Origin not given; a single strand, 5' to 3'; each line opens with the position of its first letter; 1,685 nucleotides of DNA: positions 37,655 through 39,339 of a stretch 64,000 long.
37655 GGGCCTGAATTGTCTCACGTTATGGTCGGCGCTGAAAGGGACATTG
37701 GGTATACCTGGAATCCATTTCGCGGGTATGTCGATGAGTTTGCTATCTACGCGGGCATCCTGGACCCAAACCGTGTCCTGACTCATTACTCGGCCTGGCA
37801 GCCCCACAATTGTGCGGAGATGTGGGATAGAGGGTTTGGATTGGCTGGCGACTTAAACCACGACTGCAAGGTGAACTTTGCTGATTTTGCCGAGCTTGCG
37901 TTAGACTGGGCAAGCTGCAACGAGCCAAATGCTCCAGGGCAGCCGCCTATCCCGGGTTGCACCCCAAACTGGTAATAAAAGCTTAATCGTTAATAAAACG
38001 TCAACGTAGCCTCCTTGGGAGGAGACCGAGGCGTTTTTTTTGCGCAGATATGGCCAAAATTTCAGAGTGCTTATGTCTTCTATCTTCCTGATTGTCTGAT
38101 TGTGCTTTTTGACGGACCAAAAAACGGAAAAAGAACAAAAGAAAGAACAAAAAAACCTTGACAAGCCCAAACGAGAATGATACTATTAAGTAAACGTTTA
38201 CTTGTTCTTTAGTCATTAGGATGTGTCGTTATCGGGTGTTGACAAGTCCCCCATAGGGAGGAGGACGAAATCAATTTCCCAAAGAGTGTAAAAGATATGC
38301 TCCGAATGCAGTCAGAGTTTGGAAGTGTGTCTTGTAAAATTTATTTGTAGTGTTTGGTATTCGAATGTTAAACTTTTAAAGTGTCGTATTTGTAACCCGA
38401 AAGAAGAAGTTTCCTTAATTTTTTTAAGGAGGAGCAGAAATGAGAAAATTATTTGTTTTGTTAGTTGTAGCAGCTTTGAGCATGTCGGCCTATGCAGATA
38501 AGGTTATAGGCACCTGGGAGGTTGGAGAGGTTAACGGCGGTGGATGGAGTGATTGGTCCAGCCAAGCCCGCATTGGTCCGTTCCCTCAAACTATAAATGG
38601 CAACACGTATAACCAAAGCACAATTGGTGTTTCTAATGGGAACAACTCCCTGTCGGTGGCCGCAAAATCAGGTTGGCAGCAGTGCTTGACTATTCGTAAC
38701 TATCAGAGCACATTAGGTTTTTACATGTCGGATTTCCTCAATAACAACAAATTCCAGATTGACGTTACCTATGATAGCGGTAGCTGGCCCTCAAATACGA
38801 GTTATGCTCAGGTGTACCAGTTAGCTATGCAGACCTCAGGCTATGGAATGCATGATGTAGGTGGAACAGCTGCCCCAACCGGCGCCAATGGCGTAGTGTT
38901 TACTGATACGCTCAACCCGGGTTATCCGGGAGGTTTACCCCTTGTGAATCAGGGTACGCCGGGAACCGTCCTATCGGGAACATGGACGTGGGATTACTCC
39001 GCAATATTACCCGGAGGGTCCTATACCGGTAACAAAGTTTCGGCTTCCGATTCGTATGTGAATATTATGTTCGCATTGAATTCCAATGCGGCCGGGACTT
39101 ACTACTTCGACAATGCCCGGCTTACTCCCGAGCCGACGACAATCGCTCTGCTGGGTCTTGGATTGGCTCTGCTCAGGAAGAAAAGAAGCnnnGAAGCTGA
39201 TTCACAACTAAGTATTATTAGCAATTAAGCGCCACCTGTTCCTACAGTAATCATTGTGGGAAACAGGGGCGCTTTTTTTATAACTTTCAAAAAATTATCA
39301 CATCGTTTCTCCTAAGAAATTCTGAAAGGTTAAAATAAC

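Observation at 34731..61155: Five-site LacI-type operator regulon linking PEP-CTERM proteins, a LamG protein, the GH30/GH10 array and the regulator itself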

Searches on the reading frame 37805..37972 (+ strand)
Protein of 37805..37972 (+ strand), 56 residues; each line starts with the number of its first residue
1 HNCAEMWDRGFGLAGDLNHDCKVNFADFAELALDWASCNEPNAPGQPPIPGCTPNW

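Call 71: search_protein_families(library=pfam, proteins=[window:37805-37972:+], max_evalue=10)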
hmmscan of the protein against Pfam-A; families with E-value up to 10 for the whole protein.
seq(56 aa): 1 family
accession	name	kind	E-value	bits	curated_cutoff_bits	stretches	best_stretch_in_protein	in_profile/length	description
PF00404.24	Dockerin_1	-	0.21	12.2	22.9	1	14-31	1-18/57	Dockerin type I domain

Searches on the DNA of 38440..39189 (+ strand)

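Call 58: build_rna_model(alignment_id=A6, structure=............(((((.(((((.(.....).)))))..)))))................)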
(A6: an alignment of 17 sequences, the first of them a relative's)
Model R1 built from alignment A6 (17 sequences, 60 columns); structure: as given.
model positions 59; base pairs 11; branch points 0; effective number of sequences 14.09; information 0.946 bits per position. Calibrated on 0.2 Mb of random sequence (short: E-values are rough).
structure used (alignment columns):
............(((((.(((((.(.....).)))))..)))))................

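Call 59: search_with_rna_model(model_id=R1, sources=[window, L003, L004, L005, L006, L007, L008, L009, L010, L011, L012, L013, L014, L022, L024, L025, L026, L027, L028, L029, L030, L031, L032, L033, L034, L035, L036, L037, L038, L039, L040, L041, L042, L044, L045, L046, L047, L048, L049, L050, L051, L052, L053, L054, L055, L056, L057, L058, L059, L060, L061, L062, L063, L064, L065, L066, L067, L068, L069, L070, L071, L072, L073, L074, L075, L077, L078, L079, L080, L082, L083, L084, L086, L087, L088, L089, L090, L091, L092, L093, L094, L095, L096, L097, L098, L099, L100, L102, L103, L104, L105, L106, L107, L108, L109, L110, L111, L112, L113, L114], max_evalue=1)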
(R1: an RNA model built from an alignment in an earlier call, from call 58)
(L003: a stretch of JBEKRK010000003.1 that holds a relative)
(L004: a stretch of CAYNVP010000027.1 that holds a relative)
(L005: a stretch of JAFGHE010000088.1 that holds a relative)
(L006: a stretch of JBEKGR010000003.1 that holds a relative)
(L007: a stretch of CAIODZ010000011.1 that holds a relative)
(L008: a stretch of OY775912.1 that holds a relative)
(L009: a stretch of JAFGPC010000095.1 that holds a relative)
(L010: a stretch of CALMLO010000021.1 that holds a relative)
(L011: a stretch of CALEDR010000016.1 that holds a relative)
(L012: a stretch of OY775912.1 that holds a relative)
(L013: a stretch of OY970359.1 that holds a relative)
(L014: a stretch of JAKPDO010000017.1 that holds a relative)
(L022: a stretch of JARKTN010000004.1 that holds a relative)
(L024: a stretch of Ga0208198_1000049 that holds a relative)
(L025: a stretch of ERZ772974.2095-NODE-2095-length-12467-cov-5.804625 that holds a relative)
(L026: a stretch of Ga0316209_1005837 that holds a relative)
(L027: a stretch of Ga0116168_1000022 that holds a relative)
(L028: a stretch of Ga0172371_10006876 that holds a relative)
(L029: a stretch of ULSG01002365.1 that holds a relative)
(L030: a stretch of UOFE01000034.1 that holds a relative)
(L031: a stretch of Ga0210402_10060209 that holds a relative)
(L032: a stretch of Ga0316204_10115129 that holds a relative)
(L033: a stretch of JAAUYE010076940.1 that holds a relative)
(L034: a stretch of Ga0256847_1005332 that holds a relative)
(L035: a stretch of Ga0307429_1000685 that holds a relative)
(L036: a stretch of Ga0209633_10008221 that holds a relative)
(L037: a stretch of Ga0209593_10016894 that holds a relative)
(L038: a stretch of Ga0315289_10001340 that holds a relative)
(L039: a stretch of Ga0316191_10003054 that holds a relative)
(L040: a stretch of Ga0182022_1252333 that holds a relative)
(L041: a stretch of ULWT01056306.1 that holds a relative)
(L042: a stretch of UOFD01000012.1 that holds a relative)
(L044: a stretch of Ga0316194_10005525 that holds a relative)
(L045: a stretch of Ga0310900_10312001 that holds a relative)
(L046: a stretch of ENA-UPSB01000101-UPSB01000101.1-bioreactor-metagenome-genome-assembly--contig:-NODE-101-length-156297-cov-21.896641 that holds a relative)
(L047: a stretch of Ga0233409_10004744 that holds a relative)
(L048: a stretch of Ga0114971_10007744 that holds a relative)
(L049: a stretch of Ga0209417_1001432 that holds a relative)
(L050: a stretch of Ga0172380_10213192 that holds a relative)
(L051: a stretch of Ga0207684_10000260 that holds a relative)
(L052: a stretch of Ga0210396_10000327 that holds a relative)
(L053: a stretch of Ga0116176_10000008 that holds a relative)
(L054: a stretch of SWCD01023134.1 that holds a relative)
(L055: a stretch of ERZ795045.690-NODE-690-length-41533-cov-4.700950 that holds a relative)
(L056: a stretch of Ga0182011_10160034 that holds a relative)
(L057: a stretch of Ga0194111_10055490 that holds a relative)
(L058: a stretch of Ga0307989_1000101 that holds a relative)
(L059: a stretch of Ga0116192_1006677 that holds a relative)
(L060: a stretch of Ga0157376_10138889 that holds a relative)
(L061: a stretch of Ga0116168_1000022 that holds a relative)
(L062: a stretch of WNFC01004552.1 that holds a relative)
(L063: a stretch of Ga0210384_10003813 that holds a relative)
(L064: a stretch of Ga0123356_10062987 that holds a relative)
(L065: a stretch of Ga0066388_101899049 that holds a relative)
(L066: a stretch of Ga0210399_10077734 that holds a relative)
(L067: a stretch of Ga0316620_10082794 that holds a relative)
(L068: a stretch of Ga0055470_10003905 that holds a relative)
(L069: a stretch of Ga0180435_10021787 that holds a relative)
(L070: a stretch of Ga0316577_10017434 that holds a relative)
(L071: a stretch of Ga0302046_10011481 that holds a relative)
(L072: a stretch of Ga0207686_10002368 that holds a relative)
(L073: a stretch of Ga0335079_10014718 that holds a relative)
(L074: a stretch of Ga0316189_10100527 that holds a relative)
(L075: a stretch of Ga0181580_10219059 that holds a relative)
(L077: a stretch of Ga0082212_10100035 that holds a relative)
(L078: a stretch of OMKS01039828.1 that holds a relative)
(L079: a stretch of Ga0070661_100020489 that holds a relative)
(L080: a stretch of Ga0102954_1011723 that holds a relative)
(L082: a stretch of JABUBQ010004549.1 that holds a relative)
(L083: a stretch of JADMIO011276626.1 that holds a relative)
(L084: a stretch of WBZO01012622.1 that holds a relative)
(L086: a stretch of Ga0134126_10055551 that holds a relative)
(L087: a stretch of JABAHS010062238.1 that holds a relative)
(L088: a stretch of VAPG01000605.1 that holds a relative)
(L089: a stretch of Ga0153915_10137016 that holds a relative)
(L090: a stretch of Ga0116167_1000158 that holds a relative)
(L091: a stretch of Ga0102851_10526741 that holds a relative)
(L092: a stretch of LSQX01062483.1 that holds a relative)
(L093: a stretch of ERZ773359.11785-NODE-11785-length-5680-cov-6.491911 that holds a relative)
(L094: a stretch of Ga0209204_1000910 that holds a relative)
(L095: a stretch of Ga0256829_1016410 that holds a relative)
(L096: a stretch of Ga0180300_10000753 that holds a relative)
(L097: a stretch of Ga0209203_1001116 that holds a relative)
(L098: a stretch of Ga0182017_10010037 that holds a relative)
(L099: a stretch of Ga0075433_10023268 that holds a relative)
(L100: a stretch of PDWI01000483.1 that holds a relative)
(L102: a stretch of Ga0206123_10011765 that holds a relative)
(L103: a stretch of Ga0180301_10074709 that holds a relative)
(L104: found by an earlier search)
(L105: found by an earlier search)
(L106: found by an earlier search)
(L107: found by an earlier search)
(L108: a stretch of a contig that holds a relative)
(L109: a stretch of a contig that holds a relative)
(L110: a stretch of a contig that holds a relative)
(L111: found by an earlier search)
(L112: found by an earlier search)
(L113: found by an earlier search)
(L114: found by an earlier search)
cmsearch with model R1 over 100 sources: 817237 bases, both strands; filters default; matches with E-value up to 1: 11.
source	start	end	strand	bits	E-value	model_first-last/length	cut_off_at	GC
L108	7731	7789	+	76.3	9.1e-20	1-59/59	no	0.56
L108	8913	8971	+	74.5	3.3e-19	1-59/59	no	0.53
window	38285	38343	+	65.2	3e-16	1-59/59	no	0.36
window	34859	34917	+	64.5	4.9e-16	1-59/59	no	0.37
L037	684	742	-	61.1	5.6e-15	1-59/59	no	0.44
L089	1518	1575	-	60.2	1.1e-14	1-59/59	no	0.4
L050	1254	1312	-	59.4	1.9e-14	1-59/59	no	0.39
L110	4951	5007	-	59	2.6e-14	1-59/59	no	0.44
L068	865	923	+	55.3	3.8e-13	1-59/59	no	0.46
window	36084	36142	+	52.5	3e-12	1-59/59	no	0.47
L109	1087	1145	+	33.6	2.6e-06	1-59/59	no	0.49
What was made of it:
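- Tried and rejected: A copy was later found in L109 with the covariance model (call 59).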

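Call 60: search_with_rna_model(model_id=R1, sources=[L115, L116, L117, L118, L119, L120, L121, L122, L123, L124, L126, L127, L128, L129, L130, L131, L132, L133, L134, L135, L136, L137, L138, L139, L140, L141, L142, L143, L144, L145, L146, L147, L148, L149, L150, L151, L152, L153, L154, L155, L156, L157, L158, L015, L016, L017, L018, L019, L020, L021, L023], max_evalue=1)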
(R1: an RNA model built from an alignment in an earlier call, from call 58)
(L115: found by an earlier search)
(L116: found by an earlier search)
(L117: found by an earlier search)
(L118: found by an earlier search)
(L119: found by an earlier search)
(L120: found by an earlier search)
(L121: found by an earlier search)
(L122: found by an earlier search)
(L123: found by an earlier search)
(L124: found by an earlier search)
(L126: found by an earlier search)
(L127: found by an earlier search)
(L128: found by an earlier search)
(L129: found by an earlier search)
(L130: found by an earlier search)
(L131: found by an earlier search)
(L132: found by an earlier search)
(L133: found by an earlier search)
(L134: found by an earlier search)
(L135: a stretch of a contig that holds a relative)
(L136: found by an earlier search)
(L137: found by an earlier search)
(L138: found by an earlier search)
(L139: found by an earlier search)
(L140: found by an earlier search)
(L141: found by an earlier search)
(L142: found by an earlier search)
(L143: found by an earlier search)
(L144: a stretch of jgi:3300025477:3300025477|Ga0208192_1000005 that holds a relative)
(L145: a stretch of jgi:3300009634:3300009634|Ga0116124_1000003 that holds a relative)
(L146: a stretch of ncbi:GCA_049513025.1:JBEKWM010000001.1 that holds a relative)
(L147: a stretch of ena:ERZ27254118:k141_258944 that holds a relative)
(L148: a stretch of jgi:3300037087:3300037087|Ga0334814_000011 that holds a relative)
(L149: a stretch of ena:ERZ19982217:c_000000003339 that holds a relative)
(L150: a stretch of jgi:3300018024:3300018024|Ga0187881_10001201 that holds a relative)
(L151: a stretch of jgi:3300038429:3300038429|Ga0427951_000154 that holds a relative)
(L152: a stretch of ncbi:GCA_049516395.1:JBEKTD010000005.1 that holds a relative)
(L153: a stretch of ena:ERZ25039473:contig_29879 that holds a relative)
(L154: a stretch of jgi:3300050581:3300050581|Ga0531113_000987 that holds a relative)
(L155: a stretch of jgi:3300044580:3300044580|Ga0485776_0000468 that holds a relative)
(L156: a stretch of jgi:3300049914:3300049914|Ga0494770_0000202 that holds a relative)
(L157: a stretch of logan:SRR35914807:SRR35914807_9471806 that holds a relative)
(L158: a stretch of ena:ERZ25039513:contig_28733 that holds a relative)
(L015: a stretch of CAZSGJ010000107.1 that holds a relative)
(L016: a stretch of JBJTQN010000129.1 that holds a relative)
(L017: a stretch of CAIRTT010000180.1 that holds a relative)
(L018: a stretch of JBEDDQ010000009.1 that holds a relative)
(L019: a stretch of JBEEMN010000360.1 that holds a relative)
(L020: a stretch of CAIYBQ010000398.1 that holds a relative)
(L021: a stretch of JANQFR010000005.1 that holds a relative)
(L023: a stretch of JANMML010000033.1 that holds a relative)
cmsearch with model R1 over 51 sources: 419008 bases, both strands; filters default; matches with E-value up to 1: 16.
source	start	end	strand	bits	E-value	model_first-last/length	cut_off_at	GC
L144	5836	5894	+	76.3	4.7e-20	1-59/59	no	0.56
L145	5836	5894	+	76.3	4.7e-20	1-59/59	no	0.56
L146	5836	5894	+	76.3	4.7e-20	1-59/59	no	0.56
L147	5849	5907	+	74.7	1.4e-19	1-59/59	no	0.49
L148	5849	5907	+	74.7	1.4e-19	1-59/59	no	0.49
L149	5849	5907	+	74.7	1.4e-19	1-59/59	no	0.49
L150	5836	5894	+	74.1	2.4e-19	1-59/59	no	0.51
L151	5836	5894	+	74.1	2.4e-19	1-59/59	no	0.51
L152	5836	5894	+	74.1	2.4e-19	1-59/59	no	0.51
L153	4834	4892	+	73.9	2.7e-19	1-59/59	no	0.46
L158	4832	4890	+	68.1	1.8e-17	1-59/59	no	0.51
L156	4840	4898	+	65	1.7e-16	1-59/59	no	0.44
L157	475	533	+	65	1.7e-16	1-59/59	no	0.44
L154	4869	4926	+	64.9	1.8e-16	1-59/59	no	0.41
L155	4869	4926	+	64.9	1.8e-16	1-59/59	no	0.41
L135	6300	6358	-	61.1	2.9e-15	1-59/59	no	0.44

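Call 77: search_rna_families(source=L144, start=5650, end=6010, threshold=evalue, max_evalue=5)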
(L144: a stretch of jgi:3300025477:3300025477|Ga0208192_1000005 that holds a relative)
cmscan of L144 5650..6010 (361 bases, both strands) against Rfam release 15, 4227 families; matches with E-value up to 5: 1.
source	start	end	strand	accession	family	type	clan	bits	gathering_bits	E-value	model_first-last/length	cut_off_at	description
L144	5783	5887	+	RF02191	TCL6_1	Gene; lncRNA;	-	12.5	60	2.3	1-113/113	no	T-cell leukemia/lymphoma 6 conserved region 1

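Call 88: search_with_rna_model(model_id=R1, sources=[L159, L160, L161, L162, L163, L164], max_evalue=1, show_alignments=4)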
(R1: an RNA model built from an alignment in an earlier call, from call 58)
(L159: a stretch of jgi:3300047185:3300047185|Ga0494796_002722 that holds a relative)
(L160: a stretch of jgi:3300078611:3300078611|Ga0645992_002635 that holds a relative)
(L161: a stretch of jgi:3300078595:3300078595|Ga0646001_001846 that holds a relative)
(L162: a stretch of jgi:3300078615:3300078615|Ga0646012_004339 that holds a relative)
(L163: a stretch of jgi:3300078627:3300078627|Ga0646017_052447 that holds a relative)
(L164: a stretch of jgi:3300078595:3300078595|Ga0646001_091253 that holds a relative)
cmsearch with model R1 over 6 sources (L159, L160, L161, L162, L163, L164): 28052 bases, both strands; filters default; matches with E-value up to 1: 7.
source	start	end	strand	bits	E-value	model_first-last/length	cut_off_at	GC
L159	2281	2339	+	55.8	9.4e-15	1-59/59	no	0.37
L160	5678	5736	+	42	2e-10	1-59/59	no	0.46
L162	1559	1617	+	42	2e-10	1-59/59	no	0.46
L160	4545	4563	+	13.2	0.25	19-37/59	no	0.47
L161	4902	4920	+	13.2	0.25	19-37/59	no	0.47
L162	426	444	+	13.2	0.25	19-37/59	no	0.47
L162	5609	5650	+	11.3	0.99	1-59/59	no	0.36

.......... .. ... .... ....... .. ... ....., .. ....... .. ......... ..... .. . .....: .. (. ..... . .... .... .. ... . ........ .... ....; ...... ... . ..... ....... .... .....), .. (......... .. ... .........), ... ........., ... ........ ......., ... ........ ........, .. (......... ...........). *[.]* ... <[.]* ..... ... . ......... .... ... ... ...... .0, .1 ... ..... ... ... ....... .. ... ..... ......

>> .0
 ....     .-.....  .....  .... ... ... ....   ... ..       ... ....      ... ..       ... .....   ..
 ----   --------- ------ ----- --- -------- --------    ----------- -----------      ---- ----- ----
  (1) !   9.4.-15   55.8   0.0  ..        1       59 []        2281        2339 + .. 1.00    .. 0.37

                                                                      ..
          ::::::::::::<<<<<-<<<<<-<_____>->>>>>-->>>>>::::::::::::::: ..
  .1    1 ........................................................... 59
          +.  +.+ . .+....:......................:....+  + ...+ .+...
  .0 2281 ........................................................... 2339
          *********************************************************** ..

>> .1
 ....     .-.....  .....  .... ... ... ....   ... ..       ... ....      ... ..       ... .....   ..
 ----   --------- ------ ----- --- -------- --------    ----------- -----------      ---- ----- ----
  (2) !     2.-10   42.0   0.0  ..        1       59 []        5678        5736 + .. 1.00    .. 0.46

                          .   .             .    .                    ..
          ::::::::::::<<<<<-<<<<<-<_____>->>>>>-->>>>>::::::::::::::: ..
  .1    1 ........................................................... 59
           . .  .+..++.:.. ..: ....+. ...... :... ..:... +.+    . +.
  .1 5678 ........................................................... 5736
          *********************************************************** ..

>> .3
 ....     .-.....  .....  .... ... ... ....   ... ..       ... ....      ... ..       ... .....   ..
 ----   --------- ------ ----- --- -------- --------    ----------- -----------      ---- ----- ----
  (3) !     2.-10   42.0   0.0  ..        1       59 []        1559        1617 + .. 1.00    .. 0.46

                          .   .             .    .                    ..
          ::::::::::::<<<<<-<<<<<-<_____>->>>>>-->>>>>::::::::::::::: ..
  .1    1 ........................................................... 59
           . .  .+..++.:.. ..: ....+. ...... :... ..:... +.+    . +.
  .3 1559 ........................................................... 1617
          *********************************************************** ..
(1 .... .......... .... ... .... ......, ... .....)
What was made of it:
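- The leader hairpin with its invariant loop is found in 20 or more distinct leaders, and only there, in 1.27 Mb of held sequence (calls 59, 60, 88).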
